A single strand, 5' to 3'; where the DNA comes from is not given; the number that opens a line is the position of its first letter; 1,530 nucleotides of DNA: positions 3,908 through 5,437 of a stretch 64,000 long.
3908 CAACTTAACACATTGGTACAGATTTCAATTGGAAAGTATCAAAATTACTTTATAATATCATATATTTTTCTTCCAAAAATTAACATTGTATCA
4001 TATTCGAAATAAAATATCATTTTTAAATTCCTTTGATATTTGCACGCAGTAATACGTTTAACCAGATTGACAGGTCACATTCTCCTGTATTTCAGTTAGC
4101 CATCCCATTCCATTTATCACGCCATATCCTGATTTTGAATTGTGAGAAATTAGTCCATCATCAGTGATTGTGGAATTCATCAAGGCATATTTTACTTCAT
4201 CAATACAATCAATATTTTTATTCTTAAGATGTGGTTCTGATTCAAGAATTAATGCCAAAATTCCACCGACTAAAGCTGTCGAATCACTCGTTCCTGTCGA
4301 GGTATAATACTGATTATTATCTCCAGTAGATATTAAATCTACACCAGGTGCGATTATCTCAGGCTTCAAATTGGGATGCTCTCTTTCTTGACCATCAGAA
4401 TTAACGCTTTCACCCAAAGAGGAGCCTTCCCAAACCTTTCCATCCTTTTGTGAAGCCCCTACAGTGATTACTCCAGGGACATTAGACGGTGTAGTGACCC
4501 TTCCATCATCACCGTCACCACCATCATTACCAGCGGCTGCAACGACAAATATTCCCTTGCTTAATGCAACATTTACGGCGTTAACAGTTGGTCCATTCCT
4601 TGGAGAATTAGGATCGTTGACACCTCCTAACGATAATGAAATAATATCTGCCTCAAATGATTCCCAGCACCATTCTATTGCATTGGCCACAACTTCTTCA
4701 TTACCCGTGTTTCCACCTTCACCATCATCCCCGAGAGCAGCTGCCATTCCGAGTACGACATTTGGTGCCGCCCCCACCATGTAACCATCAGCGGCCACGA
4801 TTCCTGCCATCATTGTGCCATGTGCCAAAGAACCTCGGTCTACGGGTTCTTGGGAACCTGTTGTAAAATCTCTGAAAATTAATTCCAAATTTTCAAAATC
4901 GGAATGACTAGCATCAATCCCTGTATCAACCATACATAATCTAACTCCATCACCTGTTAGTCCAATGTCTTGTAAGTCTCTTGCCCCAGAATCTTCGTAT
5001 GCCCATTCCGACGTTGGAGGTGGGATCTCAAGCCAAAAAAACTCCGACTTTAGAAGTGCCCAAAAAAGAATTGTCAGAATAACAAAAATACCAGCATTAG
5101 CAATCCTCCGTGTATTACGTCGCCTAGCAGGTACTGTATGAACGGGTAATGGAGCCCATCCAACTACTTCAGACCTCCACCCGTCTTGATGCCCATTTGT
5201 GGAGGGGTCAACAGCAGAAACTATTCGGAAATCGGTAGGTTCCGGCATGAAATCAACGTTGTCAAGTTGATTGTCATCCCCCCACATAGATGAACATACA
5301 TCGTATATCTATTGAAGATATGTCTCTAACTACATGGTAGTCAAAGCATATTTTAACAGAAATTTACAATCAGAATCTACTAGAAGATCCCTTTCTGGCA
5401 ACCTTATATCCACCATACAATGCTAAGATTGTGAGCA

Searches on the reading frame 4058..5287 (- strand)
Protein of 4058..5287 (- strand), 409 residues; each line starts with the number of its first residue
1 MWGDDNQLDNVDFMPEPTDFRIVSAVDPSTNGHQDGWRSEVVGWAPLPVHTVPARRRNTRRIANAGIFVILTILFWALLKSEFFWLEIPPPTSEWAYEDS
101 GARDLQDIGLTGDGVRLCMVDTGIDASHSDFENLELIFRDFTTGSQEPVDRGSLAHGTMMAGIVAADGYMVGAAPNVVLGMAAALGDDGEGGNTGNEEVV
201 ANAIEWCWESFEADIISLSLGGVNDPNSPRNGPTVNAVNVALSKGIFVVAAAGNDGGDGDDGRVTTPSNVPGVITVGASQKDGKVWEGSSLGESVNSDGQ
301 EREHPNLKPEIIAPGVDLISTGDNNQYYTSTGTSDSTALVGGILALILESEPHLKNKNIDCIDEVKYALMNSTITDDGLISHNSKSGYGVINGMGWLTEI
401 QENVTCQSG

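Call 50: search_protein_families(library=pfam, proteins=[window:4058-5287:-], max_evalue=0.001)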
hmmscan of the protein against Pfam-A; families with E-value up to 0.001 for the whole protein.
window:4058-5287:- (409 aa): 1 family
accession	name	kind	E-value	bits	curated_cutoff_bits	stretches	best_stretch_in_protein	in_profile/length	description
PF00082.27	Peptidase_S8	-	1e-39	137.1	21.8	1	112-389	1-288/288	Subtilase family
